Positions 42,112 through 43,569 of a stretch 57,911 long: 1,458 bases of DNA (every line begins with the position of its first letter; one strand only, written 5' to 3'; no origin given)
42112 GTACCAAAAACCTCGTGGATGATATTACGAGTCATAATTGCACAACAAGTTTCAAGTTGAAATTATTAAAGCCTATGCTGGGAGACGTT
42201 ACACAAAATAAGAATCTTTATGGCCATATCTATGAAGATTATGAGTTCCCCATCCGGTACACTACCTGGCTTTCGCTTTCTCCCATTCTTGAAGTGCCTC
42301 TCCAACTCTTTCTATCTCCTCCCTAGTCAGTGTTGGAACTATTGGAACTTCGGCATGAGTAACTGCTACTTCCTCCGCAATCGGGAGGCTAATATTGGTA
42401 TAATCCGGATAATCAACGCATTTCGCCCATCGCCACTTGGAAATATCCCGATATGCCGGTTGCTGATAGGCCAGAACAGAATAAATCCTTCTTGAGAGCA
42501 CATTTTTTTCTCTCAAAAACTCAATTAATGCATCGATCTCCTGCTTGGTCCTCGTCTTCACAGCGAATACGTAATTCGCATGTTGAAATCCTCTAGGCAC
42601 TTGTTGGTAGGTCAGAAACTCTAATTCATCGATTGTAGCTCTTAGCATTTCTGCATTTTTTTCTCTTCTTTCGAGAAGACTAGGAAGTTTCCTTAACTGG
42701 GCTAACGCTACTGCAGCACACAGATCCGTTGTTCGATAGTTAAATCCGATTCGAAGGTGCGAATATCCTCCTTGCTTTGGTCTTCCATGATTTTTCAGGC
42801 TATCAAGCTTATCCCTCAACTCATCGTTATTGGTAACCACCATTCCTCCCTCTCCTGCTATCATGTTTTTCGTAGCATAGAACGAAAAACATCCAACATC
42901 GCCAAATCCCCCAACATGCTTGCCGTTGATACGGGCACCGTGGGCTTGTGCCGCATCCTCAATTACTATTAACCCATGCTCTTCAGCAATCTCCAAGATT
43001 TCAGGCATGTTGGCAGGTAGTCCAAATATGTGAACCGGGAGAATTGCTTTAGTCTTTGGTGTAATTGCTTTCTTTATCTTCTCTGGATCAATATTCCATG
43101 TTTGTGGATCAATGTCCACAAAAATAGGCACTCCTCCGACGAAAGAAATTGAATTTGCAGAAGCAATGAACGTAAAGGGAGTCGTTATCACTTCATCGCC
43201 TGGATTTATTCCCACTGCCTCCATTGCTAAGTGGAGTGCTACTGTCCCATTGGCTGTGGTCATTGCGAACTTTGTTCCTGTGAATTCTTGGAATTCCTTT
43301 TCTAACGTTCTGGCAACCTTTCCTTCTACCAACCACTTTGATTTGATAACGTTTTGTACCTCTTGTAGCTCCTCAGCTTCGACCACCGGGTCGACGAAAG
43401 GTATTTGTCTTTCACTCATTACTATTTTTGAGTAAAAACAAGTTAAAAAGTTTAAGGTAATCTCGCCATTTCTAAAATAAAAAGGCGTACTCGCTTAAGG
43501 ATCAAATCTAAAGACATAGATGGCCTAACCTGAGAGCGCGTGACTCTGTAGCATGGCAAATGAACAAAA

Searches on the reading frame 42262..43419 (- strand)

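Call 14: search_protein_families(library=pfam, proteins=[window:42262-43419:-], max_evalue=0.00001)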
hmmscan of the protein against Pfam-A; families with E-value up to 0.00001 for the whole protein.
window:42262-43419:- (385 aa): 5 families
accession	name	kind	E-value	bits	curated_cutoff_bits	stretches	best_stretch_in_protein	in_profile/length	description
PF01041.23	DegT_DnrJ_EryC1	-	1.2e-121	406.8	19.8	1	14-377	4-360/360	DegT/DnrJ/EryC1/StrS aminotransferase family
PF01212.27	Beta_elim_lyase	-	1.3e-10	41.6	27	1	35-272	33-274/288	Beta-eliminating lyase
PF00155.27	Aminotran_1_2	-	1.1e-07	31.9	19.7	1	37-163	45-193/361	Aminotransferase class I and II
PF00266.25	Aminotran_5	-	1.3e-07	31.4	21.5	1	39-271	48-299/371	Aminotransferase class-V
PF01053.26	Cys_Met_Meta_PP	-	9.6e-06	24.8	27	0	37-210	55-227/381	Cys/Met metabolism PLP-dependent enzyme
